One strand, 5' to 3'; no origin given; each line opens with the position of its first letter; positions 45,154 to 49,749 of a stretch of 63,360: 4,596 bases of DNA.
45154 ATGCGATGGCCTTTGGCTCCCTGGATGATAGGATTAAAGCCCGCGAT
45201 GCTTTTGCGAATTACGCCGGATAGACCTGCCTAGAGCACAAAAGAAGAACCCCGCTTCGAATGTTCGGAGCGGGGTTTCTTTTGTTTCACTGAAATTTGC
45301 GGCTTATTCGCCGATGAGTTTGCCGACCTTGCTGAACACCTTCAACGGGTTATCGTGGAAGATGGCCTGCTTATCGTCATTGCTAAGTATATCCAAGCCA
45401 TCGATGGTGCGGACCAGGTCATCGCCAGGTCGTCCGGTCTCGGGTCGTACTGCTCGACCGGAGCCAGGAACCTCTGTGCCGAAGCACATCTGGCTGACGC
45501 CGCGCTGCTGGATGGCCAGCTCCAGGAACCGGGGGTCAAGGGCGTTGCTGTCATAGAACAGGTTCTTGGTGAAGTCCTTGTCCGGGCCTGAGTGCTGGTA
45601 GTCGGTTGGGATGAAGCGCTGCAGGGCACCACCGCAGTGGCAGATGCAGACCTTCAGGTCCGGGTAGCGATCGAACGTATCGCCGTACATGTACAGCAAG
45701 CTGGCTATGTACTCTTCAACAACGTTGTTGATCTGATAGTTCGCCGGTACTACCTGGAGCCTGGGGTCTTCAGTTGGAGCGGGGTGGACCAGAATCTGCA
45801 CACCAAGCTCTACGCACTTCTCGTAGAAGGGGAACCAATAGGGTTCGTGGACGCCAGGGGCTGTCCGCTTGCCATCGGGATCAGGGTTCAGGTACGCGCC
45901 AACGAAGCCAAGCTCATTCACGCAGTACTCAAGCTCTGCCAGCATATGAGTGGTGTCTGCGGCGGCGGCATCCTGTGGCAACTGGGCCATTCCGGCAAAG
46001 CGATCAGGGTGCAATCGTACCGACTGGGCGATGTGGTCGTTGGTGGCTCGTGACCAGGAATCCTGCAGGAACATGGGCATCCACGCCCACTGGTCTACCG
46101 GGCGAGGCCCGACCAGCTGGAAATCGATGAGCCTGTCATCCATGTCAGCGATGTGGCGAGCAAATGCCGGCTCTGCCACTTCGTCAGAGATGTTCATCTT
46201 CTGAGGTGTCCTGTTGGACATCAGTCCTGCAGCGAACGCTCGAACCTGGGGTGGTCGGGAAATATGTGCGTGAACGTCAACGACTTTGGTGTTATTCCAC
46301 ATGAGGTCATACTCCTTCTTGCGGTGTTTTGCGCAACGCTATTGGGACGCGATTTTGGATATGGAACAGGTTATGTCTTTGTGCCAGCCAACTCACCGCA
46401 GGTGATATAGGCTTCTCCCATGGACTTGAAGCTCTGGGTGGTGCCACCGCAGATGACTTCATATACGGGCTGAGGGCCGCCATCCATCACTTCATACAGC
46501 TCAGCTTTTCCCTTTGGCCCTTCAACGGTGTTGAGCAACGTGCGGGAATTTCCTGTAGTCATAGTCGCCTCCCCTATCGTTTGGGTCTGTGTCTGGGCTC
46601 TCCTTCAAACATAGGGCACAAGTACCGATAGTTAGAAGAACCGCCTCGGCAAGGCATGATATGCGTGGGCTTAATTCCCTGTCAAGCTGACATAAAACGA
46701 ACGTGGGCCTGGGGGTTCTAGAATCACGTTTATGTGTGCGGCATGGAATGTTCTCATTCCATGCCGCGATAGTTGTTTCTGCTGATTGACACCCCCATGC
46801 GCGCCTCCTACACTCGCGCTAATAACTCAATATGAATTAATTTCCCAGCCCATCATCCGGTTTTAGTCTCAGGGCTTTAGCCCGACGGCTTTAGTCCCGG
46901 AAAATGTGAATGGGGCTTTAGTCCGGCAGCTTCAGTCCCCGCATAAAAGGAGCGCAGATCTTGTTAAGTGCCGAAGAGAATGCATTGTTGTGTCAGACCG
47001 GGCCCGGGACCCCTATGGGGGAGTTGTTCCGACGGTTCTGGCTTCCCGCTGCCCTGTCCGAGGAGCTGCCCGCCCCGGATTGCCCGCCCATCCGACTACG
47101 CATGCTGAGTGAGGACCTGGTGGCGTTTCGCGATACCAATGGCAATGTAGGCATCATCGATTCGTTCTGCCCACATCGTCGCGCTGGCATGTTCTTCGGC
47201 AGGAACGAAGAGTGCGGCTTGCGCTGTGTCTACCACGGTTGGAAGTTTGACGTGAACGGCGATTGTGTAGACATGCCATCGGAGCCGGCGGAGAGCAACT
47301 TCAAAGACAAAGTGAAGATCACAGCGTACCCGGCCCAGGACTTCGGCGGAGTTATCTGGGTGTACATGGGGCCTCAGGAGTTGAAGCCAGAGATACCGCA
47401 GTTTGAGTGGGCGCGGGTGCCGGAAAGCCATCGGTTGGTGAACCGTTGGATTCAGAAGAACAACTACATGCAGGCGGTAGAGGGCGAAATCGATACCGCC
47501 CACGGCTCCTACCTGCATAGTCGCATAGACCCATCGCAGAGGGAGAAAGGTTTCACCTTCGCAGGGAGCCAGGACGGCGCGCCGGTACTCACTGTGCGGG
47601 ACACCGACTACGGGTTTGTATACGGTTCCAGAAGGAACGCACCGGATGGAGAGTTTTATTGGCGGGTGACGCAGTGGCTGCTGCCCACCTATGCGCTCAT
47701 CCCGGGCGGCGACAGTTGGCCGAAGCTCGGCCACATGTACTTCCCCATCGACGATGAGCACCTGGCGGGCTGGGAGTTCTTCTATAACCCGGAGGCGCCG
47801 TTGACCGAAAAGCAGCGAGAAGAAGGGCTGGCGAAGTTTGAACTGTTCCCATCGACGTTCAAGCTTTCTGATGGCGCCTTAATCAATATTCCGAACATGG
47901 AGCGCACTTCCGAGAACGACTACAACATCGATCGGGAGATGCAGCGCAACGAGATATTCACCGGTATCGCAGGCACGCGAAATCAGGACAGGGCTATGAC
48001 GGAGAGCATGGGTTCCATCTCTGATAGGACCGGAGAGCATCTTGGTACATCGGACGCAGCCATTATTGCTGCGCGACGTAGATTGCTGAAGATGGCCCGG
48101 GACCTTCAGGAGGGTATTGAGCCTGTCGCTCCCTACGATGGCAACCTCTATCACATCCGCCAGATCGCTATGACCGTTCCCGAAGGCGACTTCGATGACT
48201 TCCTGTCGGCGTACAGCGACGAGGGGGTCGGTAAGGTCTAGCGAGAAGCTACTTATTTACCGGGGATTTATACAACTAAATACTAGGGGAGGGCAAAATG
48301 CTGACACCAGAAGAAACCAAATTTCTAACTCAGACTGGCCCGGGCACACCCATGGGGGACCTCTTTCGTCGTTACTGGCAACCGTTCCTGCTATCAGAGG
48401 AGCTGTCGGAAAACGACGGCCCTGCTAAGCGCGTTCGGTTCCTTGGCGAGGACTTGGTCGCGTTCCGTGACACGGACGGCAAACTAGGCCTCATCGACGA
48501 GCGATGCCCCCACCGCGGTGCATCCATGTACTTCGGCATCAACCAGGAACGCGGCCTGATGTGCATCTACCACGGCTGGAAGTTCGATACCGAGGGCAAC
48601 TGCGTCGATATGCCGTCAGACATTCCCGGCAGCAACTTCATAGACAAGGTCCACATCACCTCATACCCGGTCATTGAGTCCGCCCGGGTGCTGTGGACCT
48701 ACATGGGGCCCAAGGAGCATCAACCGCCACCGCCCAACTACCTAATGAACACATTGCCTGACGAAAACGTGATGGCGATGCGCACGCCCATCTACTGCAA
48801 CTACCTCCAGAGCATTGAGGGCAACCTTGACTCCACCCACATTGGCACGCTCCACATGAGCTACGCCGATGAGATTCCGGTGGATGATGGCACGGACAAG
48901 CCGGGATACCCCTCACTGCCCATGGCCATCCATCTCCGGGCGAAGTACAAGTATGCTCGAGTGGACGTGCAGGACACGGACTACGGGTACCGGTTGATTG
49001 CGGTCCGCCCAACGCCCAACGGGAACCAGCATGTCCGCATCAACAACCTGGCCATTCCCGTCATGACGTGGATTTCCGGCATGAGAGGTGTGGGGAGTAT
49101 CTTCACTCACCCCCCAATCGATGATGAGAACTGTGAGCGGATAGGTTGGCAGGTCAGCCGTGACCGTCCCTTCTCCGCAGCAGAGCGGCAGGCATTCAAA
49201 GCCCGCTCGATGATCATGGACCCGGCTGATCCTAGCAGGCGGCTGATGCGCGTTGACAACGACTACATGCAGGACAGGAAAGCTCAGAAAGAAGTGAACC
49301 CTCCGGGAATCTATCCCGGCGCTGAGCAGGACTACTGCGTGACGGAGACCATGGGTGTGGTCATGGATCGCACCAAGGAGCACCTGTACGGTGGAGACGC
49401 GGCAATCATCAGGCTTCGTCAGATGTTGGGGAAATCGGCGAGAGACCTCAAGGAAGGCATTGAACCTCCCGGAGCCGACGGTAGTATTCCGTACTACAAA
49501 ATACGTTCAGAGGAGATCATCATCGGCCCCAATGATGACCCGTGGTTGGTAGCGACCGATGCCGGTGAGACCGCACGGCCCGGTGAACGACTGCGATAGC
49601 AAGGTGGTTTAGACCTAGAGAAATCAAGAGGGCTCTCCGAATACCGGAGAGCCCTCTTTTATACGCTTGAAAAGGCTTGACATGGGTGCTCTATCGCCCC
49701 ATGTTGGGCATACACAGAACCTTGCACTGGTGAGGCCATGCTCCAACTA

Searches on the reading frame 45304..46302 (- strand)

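Call 58: search_protein_families(library=pfam, proteins=[window:45304-46302:-], max_evalue=0.00001)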
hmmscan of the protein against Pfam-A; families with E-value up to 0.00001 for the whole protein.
window:45304-46302:- (332 aa): 1 family
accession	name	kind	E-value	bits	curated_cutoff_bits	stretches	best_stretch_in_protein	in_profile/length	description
PF04909.20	Amidohydro_2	-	3.7e-31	109.4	26.4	1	8-323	1-287/289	Amidohydrolase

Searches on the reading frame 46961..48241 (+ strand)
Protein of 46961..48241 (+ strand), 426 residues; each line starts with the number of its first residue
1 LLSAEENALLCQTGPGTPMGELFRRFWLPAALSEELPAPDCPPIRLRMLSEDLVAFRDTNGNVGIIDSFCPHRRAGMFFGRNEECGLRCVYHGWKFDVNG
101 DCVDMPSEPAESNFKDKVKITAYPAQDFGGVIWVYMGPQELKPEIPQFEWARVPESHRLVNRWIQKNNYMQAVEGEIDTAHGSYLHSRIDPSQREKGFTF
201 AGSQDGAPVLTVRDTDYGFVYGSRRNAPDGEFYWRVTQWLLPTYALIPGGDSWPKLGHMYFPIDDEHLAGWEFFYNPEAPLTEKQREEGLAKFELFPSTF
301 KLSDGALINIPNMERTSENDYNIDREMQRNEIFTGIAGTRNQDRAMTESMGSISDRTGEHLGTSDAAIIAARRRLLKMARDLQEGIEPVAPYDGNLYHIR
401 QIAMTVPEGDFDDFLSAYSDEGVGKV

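Call 58: search_protein_families(library=pfam, proteins=[window:46961-48241:+], max_evalue=0.00001)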
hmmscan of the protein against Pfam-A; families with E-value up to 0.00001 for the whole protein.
window:46961-48241:+ (426 aa): 2 families
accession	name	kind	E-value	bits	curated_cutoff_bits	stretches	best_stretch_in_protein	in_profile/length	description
PF19301.5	LigXa_C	-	6.7e-37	127.7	27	1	134-393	1-260/304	LigXa C-terminal domain like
PF00355.32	Rieske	-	4.8e-16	58.9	20.3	1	27-110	2-83/88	Rieske [2Fe-2S] domain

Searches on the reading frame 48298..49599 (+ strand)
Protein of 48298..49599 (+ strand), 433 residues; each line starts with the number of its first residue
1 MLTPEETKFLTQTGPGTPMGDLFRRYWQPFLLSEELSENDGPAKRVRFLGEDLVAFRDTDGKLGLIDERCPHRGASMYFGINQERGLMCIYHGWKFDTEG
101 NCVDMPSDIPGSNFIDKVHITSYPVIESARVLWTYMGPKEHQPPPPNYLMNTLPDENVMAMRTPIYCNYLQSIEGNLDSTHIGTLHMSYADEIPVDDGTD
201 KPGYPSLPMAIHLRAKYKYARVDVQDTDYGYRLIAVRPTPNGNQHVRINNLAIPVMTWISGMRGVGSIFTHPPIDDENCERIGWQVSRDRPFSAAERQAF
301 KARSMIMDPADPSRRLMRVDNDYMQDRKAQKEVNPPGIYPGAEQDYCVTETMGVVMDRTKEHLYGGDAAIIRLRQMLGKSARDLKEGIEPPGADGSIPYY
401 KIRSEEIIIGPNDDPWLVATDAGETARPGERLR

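Call 58: search_protein_families(library=pfam, proteins=[window:48298-49599:+], max_evalue=0.00001)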
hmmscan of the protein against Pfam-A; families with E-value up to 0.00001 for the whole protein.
window:48298-49599:+ (433 aa): 2 families
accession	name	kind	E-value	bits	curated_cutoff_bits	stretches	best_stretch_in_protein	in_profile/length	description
PF19301.5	LigXa_C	-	1.6e-28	100.2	27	1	134-414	1-280/304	LigXa C-terminal domain like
PF00355.32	Rieske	-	7.8e-18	64.6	20.3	1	27-108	2-81/88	Rieske [2Fe-2S] domain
